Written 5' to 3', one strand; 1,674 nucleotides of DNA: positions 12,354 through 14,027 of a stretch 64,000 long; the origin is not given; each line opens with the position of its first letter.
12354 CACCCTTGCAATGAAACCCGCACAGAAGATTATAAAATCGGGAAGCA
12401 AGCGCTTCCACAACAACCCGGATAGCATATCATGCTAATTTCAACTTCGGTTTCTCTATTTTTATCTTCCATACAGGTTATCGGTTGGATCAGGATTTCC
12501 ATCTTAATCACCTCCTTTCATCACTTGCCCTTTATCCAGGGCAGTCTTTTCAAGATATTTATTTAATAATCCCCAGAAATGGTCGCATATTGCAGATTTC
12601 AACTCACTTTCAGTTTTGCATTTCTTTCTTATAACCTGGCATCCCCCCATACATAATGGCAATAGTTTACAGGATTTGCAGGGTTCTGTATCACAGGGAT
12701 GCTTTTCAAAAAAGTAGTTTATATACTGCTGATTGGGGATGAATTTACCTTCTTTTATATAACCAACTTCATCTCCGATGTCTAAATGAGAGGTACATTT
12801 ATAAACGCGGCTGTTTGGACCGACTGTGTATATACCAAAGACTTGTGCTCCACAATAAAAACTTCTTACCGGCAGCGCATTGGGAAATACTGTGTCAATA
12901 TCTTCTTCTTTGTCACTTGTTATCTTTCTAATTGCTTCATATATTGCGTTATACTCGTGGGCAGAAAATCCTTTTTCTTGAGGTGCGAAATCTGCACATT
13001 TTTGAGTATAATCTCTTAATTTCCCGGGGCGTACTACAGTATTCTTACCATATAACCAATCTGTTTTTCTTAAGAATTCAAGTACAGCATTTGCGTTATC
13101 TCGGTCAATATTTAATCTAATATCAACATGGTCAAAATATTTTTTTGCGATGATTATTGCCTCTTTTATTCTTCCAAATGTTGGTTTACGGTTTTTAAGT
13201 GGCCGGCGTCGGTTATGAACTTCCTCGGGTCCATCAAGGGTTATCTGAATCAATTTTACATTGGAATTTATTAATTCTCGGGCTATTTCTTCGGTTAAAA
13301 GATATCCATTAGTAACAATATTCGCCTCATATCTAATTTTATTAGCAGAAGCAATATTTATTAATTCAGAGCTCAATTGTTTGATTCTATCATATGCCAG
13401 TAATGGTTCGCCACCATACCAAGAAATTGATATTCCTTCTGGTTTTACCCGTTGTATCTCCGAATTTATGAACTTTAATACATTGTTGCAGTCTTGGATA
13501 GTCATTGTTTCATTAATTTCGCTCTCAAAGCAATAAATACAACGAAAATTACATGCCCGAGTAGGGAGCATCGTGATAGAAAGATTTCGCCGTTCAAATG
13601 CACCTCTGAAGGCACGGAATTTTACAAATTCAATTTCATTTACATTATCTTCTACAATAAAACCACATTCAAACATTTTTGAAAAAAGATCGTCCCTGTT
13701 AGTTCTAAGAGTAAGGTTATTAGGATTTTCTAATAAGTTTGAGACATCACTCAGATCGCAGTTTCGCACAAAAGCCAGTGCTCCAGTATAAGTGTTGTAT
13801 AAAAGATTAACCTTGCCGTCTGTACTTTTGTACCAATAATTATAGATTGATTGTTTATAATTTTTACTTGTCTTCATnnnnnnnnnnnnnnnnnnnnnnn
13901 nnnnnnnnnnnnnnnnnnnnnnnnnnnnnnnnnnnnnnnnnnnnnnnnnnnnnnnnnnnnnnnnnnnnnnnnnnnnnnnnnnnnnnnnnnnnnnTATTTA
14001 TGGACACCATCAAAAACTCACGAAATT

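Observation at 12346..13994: RiPP-like pair: radical SAM/SPASM maturase translationally coupled to an unannotated 37-aa Cys-rich peptide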

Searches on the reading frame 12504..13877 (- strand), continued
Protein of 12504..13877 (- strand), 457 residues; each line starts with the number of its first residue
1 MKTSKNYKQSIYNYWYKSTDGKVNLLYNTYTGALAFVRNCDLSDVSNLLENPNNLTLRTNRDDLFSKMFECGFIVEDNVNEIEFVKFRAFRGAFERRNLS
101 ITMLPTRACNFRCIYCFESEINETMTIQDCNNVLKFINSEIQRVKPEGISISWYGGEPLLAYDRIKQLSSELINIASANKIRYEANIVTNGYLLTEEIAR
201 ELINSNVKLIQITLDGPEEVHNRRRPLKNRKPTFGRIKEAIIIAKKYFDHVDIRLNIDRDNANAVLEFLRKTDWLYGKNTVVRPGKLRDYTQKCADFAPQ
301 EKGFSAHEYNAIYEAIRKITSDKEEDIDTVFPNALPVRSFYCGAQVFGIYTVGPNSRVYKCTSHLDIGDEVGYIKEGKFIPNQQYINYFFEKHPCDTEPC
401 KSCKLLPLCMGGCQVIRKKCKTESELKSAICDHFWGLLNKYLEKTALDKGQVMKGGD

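Call 30: find_encoding_contigs(protein=P0018, flank=4000, max_places=1)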
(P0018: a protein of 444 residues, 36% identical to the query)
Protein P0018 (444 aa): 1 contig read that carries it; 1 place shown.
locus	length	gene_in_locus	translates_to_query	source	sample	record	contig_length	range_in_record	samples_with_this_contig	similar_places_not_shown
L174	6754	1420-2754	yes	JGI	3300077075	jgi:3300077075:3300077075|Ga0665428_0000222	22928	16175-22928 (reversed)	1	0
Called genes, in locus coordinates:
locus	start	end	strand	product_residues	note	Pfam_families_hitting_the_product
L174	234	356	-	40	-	-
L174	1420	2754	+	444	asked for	PF04055:Radical_SAM, PF13353:Fer4_12 (weak)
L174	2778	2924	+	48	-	-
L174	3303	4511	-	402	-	PF13428:TPR_14 (faint), PF13432:TPR_16 (faint), PF14561:TPR_20 (faint), PF24575:TPR_Slam (faint), PF13414:TPR_11 (faint), PF13424:TPR_12 (faint), PF14559:TPR_19 (faint)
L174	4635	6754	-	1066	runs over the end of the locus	PF14870:PSII_BNR (faint), PF25852:DUF6242_C (faint), PF02012:BNR (faint), PF13088:BNR_2 (faint), PF24316:Tli3 (faint), PF15899:BNR_6 (faint), PF15902:Sortilin-Vps10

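Call 38: search_solved_structures(query=window:12504-13877:-, max_evalue=0.001, show_alignments=1)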
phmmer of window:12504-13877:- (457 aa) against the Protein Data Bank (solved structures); distinct sequences matched with E-value up to 0.001: 7.
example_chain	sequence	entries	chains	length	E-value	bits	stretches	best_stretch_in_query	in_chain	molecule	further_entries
4k37_A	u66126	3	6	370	4.9e-15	58.8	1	100-426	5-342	Anaerobic sulfatase-maturating enzyme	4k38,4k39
4k36_A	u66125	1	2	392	5.8e-15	58.5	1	100-426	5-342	Anaerobic sulfatase-maturating enzyme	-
5wgg_A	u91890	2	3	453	5e-12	48.9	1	55-414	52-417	Radical SAM domain protein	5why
8vpo_A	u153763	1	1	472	4.2e-10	42.5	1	59-223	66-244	Radical SAM core domain-containing protein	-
9gm3_A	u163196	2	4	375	2.3e-06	30.2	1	108-247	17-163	ChlB radical SAM domain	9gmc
2fb2_A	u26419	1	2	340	0.00012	24.5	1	102-242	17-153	Molybdenum cofactor biosynthesis protein A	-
1tv7_A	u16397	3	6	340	0.00015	24.2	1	103-242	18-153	Molybdenum cofactor biosynthesis protein A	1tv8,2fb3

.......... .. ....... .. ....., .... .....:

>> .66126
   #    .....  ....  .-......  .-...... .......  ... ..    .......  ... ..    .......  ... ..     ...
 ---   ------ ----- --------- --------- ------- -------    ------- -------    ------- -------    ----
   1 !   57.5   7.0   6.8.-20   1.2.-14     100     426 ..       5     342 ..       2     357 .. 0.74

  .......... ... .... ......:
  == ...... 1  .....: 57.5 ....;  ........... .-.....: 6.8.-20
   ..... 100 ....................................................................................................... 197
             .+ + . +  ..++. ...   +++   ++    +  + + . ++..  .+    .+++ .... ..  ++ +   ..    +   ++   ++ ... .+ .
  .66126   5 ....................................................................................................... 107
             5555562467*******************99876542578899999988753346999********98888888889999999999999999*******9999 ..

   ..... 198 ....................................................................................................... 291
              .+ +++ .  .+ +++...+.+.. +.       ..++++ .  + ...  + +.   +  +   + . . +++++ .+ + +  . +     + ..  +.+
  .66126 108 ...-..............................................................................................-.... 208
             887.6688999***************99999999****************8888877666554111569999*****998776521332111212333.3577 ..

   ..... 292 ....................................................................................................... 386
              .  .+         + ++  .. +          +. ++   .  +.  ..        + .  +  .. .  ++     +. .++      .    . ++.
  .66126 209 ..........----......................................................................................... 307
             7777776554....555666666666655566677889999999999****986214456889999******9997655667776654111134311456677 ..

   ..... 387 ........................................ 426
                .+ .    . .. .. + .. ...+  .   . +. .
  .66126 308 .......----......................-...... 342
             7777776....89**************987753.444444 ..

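Call 60: predict_structure(alignment_id=A4)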
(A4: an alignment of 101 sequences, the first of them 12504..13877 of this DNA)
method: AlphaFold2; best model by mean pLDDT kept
length: 457 residues; sequences in the alignment: 101
mean_pLDDT: 94.4   pTM: 0.91
mean pLDDT of the five models: 94.4, 93.7, 93.7, 93.2, 93.0
residues with pLDDT >= 90: 402; 70-90: 45; 50-70: 9; < 50: 1
segments of 3 or more residues with pLDDT < 50: none
pLDDT, mean of each block of 10 residues (from residue 1): 86 97 96 96 98 97 98 98 98 94 96 79 95 98 97 96 98 98 98 98 98 98 96 98 98 97 98 97 92 86 93 93 80 84 95 98 92 98 96 94 96 93 92 92 93 79
secondary structure, 60 per line:
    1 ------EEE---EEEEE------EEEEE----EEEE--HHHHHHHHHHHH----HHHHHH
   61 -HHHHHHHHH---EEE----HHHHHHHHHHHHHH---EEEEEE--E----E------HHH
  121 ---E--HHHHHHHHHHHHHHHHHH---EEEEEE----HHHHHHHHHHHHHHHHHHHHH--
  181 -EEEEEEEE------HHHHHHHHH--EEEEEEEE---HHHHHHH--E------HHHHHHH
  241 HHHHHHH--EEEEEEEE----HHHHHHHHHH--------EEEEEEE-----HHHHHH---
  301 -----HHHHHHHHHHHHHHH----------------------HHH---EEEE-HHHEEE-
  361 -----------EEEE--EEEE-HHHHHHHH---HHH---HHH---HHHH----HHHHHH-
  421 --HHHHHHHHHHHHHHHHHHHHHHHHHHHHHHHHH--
elements in order: E7-9 E13-17 E24-28 E33-36 H39-50 H55-60 H62-70 E74-76 H81-94 E98-103 H127-144 E148-153 H158-178 E182-189 H196-204 E207-214 H218-224 H234-247 E250-257 H262-271 E280-286 H292-297 H306-320 E349-352 E357-359 E372-375 E378-381 H383-390 H406-409 H414-419 H423-455

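Call 63: fold_search(model_id=the predicted structure, library=pdb)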
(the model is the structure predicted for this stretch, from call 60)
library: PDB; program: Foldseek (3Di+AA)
matches with E <= 10: 1802; with E <= 0.001: 103
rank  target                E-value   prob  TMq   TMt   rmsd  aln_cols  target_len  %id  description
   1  5why_A                5.0e-18  1.00  0.60  0.65   9.0       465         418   18  Structural Insights into Thioether Bond Formation in the Biosynthesis of Sactipeptides (released 2017-07-26)
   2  5why_B                2.1e-17  1.00  0.60  0.65   7.7       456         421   19  Structural Insights into Thioether Bond Formation in the Biosynthesis of Sactipeptides (released 2017-07-26)
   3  5wgg_A                8.1e-17  1.00  0.60  0.62   8.0       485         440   19  Structural Insights into Thioether Bond Formation in the Biosynthesis of Sactipeptides (released 2017-07-26)
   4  8vpo                  2.3e-16  1.00  0.67  0.68   6.0       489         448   18  X-Ray Crystal Structure of TigE from Paramaledivibacter caminithermalis (released 2024-02-07)
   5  4k39_A                1.5e-15  1.00  0.58  0.71   5.1       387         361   20  Native anSMEcpe with bound AdoMet and Cp18Cys peptide (released 2013-05-08)
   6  4k39_B                1.7e-15  1.00  0.55  0.68   5.5       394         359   20  Native anSMEcpe with bound AdoMet and Cp18Cys peptide (released 2013-05-08)
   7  4k36_A                8.6e-15  1.00  0.56  0.66   5.1       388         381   19  His6 tagged anSMEcpe with bound AdoMet (released 2013-05-08)
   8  4k37_A                9.6e-15  1.00  0.57  0.69   5.2       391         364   19  Native anSMEcpe with bound AdoMet (released 2013-05-08)
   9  4k36_B                1.5e-14  1.00  0.58  0.71   4.6       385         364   20  His6 tagged anSMEcpe with bound AdoMet (released 2013-05-08)
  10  4k37_B                1.6e-14  1.00  0.57  0.69   4.9       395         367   19  Native anSMEcpe with bound AdoMet (released 2013-05-08)
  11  4k38_B                2.4e-14  1.00  0.56  0.69   5.0       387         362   20  Native anSMEcpe with bound AdoMet and Kp18Cys peptide (released 2013-05-08)
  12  4k38_A                4.2e-14  1.00  0.56  0.68   5.3       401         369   19  Native anSMEcpe with bound AdoMet and Kp18Cys peptide (released 2013-05-08)
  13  5v1q_B                4.6e-13  1.00  0.49  0.50  13.6       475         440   13  Crystal structure of Streptococcus suis SuiB (released 2017-08-30)
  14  9gm3_A                1.6e-12  1.00  0.60  0.71   4.9       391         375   17  Crystal structure of the complex formed between the radical SAM protein ChlB and the leader region of its precursor su (released 2025-06-25)
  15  5v1q_A                1.7e-12  1.00  0.49  0.51  13.1       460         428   13  Crystal structure of Streptococcus suis SuiB (released 2017-08-30)
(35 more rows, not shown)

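Call 64: search_protein_families(library=pfam, alignment_id=A4, max_evalue=1)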
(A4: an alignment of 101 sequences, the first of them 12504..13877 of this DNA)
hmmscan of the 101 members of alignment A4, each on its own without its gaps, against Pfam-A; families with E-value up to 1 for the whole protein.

A. member 1, window:12504-13877:- (457 aa): 2 families
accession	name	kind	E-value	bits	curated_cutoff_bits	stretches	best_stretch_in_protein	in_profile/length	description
PF04055.27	Radical_SAM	-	6.8e-20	72.3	29.5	1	104-270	2-164/166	Radical SAM superfamily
PF13353.11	Fer4_12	-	2.7e-06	28.2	22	1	107-228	13-127/137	4Fe-4S single cluster domain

B. families by the number of members that match (of 101 scanned): 72 families (the first 25 are shown)
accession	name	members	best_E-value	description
PF04055.27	Radical_SAM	101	1e-24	Radical SAM superfamily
PF13353.11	Fer4_12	101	2.8e-11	4Fe-4S single cluster domain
PF13186.11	SPASM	15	0.00016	Iron-sulfur cluster-binding domain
PF12674.12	Zn_ribbon_2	5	0.015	Putative zinc ribbon domain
PF25617.1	PhiKZ_gp86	2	0.0023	Bacteriophage PhiKZ vertex-binding protein gp86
PF17744.7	DUF5581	2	0.0055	Family of unknown function (DUF5581) Fn3-like domain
PF13834.11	DUF4193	2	0.065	Domain of unknown function (DUF4193)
PF22760.1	Gp38_E217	2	0.072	Baseplate component gp38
PF18326.6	RFX5_N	2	0.15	RFX5 N-terminal domain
PF05605.18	zf-Di19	2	0.27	Drought induced 19 protein (Di19), zinc-binding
PF14133.12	DUF4300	1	0.0016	Domain of unknown function (DUF4300)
PF24074.1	DUF7366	1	0.0042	Domain of unknown function (DUF7366)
PF22385.1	Cas9_C_2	1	0.0051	CRISPR-associated endonuclease Cas9, C-terminal domain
PF13811.11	DUF4186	1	0.0069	Domain of unknown function (DUF4186)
PF23833.1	DUF7203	1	0.011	Family of unknown function (DUF7203)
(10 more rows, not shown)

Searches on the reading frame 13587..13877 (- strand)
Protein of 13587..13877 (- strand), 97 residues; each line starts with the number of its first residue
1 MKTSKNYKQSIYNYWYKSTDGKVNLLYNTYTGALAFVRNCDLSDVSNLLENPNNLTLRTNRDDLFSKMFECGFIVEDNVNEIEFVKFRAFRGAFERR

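Call 74: predict_structure(alignment_id=A6)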
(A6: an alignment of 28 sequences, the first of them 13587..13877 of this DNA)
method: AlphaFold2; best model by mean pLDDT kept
length: 97 residues; sequences in the alignment: 28
mean_pLDDT: 92.1   pTM: 0.80
mean pLDDT of the five models: 92.1, 91.4, 91.0, 90.9, 90.4
residues with pLDDT >= 90: 74; 70-90: 19; 50-70: 3; < 50: 1
segments of 3 or more residues with pLDDT < 50: none
pLDDT, mean of each block of 10 residues (from residue 1): 83 94 92 95 97 97 97 97 89 75
secondary structure, 60 per line:
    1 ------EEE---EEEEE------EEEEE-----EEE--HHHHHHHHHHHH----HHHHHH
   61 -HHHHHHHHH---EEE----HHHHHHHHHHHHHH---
elements in order: E7-9 E13-17 E24-28 E34-36 H39-50 H55-60 H62-70 E74-76 H81-94

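Call 76: fold_search(model_id=the predicted structure, library=pdb)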
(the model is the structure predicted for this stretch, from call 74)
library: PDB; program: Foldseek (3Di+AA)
matches with E <= 10: 668; with E <= 0.001: 0
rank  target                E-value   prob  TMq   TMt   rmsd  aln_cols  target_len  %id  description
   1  8vpo                  2.5e-03  1.00  0.70  0.18   3.1        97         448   23  X-Ray Crystal Structure of TigE from Paramaledivibacter caminithermalis (released 2024-02-07)
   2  5v1v_A                7.7e-02  0.85  0.41  0.44  11.6        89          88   16  TbiB1 in Complex with the TbiA(alpha) Leader Peptide (released 2018-09-05)
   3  6jx3_B                1.3e-01  0.97  0.50  0.56   4.2        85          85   13  Lasso peptide synthetase B1 complexed with the leader peptide (released 2019-06-26)
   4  5v1u_A                3.3e-01  0.44  0.34  0.38  12.2        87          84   16  TbiB1 in Complex with the TbiA(beta) Leader Peptide (released 2018-09-05)
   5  5v1u_B                3.5e-01  0.44  0.35  0.39  11.7        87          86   16  TbiB1 in Complex with the TbiA(beta) Leader Peptide (released 2018-09-05)
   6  5why_B                3.7e-01  0.51  0.34  0.09  12.4        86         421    9  Structural Insights into Thioether Bond Formation in the Biosynthesis of Sactipeptides (released 2017-07-26)
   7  3f42_A                4.8e-01  0.16  0.22  0.22  11.4        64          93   23  Crystal structure of uncharacterized protein HP0035 from Helicobacter pylori (released 2008-11-18)
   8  6om4_A                7.0e-01  0.38  0.44  0.17   5.1       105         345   16  The structure of Microcin C7 biosynthetic enzyme MccB in complex with N-formylated MccA (released 2019-05-22)
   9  6kcp_A                7.9e-01  0.09  0.25  0.28  12.5        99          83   17  Shuguo PWWP in complex with ssDNA (released 2020-07-01)
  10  5v1q_B                8.4e-01  0.25  0.40  0.11  13.6       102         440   13  Crystal structure of Streptococcus suis SuiB (released 2017-08-30)
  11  7jz6_B                8.4e-01  0.16  0.30  0.06   9.4        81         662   16  The Cryo-EM structure of the Catalase-peroxidase from Escherichia coli (released 2021-01-20)
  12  3f42_B                8.4e-01  0.13  0.24  0.27  11.7        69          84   22  Crystal structure of uncharacterized protein HP0035 from Helicobacter pylori (released 2008-11-18)
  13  5v1u_D                9.0e-01  0.23  0.35  0.40  11.4        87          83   17  TbiB1 in Complex with the TbiA(beta) Leader Peptide (released 2018-09-05)
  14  5v1u_C                9.6e-01  0.25  0.38  0.42  11.5        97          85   15  TbiB1 in Complex with the TbiA(beta) Leader Peptide (released 2018-09-05)
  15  6kco_M                1.1e+00  0.09  0.26  0.29  12.0       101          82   14  Shuguo PWWP in complex with ssDNA (released 2020-07-01)
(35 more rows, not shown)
